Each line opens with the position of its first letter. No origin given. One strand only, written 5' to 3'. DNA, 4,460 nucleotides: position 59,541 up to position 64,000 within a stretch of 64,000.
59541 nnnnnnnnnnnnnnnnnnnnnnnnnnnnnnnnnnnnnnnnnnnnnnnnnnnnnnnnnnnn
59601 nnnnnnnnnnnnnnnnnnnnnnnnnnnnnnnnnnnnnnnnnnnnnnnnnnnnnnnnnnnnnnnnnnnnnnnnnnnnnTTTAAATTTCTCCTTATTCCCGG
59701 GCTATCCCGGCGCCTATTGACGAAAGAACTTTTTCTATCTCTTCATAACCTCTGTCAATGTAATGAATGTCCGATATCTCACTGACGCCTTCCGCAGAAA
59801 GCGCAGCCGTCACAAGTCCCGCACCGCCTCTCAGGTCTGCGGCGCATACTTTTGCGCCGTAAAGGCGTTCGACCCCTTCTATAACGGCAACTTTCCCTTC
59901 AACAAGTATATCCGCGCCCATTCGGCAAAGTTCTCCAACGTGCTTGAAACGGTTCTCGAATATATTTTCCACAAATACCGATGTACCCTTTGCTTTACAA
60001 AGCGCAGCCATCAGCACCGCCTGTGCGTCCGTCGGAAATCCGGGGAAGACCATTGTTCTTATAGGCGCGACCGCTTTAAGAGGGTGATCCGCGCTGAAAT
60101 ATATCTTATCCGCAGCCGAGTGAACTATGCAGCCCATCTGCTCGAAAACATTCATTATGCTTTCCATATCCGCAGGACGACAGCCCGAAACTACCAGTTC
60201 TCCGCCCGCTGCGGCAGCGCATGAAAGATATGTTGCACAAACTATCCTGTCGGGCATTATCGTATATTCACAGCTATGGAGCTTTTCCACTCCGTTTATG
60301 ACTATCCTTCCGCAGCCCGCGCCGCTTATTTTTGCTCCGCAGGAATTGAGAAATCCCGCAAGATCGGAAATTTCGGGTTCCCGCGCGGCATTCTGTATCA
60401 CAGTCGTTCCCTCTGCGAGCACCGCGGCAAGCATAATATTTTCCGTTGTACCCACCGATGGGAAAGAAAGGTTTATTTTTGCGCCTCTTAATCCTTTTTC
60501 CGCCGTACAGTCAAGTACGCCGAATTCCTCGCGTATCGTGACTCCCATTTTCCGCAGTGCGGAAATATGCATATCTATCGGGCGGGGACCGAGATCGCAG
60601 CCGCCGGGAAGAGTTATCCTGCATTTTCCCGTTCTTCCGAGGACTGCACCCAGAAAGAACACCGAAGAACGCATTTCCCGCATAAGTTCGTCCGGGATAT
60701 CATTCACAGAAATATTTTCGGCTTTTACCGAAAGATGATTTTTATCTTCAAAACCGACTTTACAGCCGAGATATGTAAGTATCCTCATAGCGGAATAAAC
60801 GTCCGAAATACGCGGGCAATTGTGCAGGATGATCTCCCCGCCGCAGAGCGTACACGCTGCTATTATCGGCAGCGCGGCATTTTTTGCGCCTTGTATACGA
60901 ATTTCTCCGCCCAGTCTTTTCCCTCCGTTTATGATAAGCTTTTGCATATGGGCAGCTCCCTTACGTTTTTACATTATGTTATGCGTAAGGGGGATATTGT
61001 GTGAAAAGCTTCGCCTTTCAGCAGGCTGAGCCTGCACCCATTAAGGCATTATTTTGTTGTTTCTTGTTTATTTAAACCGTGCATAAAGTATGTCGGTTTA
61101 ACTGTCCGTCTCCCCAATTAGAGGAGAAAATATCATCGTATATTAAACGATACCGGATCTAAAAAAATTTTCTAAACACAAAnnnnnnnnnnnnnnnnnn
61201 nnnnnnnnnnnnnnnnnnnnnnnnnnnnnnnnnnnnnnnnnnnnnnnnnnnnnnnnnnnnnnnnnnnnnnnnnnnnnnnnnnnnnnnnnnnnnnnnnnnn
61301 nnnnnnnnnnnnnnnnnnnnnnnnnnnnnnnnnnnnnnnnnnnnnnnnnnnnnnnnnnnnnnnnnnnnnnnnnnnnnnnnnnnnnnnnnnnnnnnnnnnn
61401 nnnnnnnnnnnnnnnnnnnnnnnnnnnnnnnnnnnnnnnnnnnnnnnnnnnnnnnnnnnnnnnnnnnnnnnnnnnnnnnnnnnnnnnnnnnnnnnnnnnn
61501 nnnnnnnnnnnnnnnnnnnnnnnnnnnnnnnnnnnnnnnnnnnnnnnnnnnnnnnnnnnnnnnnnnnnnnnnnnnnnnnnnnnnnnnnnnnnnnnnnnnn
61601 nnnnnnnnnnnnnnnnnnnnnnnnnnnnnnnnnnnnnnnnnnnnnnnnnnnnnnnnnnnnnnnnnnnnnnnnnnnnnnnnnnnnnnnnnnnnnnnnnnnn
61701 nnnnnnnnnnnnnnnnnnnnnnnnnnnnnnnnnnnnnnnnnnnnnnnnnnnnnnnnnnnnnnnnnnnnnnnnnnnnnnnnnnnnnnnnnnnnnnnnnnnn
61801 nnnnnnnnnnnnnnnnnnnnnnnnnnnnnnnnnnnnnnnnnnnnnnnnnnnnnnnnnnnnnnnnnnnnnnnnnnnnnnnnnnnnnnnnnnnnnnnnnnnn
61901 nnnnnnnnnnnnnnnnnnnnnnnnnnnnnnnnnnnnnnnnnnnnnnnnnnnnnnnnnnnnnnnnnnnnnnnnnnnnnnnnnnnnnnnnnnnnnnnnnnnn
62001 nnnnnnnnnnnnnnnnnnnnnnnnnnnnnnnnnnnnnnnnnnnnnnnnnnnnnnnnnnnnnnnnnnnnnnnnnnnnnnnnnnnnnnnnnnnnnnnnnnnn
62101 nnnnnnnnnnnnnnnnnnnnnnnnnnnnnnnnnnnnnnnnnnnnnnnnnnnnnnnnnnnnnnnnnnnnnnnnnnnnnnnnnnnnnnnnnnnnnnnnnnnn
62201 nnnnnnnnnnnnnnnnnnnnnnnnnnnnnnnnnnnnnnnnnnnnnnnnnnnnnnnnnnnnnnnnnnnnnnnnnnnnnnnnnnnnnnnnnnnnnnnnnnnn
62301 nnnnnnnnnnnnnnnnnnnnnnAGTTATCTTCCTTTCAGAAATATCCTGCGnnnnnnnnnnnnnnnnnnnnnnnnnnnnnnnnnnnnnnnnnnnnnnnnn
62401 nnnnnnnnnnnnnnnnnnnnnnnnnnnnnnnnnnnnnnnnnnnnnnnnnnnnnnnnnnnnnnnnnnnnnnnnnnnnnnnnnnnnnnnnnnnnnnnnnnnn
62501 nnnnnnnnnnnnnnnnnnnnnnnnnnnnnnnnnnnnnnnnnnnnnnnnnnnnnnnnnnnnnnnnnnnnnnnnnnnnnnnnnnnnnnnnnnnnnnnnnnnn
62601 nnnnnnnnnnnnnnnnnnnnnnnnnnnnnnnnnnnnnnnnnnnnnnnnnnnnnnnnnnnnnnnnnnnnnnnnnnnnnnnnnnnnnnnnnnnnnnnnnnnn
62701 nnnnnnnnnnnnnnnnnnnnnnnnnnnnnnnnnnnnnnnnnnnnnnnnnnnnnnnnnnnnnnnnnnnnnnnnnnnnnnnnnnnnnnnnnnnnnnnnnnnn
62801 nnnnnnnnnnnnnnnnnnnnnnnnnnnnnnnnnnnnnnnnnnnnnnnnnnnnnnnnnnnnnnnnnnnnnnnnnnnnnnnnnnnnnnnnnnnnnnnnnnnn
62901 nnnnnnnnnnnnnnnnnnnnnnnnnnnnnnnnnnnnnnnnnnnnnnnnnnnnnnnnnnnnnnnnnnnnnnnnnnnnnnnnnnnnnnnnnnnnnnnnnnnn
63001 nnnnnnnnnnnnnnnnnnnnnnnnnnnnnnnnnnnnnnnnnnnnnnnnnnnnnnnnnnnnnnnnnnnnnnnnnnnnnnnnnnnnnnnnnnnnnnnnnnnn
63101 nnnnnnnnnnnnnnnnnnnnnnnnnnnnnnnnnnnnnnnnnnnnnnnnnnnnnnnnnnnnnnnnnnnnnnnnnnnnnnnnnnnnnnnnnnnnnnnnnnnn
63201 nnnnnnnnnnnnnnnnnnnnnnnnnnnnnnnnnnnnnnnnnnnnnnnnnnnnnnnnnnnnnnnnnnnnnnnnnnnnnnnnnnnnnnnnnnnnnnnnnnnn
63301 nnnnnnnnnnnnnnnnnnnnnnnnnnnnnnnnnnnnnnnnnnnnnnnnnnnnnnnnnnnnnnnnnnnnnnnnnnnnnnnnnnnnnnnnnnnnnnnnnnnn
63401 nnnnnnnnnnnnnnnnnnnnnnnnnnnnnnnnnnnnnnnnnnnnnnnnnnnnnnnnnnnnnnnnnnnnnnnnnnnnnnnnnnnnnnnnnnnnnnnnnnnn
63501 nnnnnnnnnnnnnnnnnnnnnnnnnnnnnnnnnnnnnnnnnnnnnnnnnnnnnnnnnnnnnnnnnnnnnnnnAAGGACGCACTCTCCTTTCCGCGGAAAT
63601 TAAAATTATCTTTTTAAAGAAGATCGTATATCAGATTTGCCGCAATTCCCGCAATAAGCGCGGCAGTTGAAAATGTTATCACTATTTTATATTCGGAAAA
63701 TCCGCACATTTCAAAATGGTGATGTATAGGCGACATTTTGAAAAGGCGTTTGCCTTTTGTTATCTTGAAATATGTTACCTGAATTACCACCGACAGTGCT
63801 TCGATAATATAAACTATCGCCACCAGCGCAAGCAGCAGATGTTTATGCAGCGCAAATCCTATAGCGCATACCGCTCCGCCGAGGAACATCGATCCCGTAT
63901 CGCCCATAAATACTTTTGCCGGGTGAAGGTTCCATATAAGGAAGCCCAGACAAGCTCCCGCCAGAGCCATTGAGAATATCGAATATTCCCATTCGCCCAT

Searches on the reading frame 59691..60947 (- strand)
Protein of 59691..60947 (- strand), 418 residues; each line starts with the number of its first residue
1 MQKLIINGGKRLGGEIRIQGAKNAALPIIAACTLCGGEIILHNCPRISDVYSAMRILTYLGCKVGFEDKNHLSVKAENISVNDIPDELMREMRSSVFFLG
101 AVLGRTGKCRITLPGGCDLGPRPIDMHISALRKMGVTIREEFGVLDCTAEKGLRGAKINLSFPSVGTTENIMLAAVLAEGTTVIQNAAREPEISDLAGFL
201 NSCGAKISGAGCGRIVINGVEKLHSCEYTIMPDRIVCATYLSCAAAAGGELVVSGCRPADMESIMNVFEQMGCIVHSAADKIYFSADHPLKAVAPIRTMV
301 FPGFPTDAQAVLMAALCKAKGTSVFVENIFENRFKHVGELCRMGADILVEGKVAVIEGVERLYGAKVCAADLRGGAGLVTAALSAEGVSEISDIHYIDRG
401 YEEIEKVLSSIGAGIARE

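Call 88: search_protein_families(library=pfam, proteins=[window:59691-60947:-], max_evalue=0.00001)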
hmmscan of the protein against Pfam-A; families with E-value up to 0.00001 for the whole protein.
window:59691-60947:- (418 aa): 1 family
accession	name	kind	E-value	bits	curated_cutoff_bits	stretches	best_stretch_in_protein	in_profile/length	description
PF00275.25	EPSP_synthase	-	6.7e-88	295.6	22.8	1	7-408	2-417/417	EPSP synthase (3-phosphoshikimate 1-carboxyvinyltransferase)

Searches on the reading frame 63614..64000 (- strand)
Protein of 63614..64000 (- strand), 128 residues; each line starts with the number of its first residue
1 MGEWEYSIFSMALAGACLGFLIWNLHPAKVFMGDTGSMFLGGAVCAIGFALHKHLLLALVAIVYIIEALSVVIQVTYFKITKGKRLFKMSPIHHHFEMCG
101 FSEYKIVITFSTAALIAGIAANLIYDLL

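Call 83: find_encoding_contigs(protein=window:63614-64000:-, flank=10000, max_places=8)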
Protein window:63614-64000:- (128 aa): 1 contig read that carries it; 1 place shown.
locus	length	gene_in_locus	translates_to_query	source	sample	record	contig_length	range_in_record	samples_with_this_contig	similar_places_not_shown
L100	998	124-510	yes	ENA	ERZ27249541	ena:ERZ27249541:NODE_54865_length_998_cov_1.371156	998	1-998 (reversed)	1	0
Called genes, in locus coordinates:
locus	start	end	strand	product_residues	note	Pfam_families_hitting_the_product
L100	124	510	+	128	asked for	PF00953:Glycos_transf_4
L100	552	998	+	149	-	?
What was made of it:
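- Tried and rejected: The last contig look-up added only 123 nt beyond the window (call 83).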
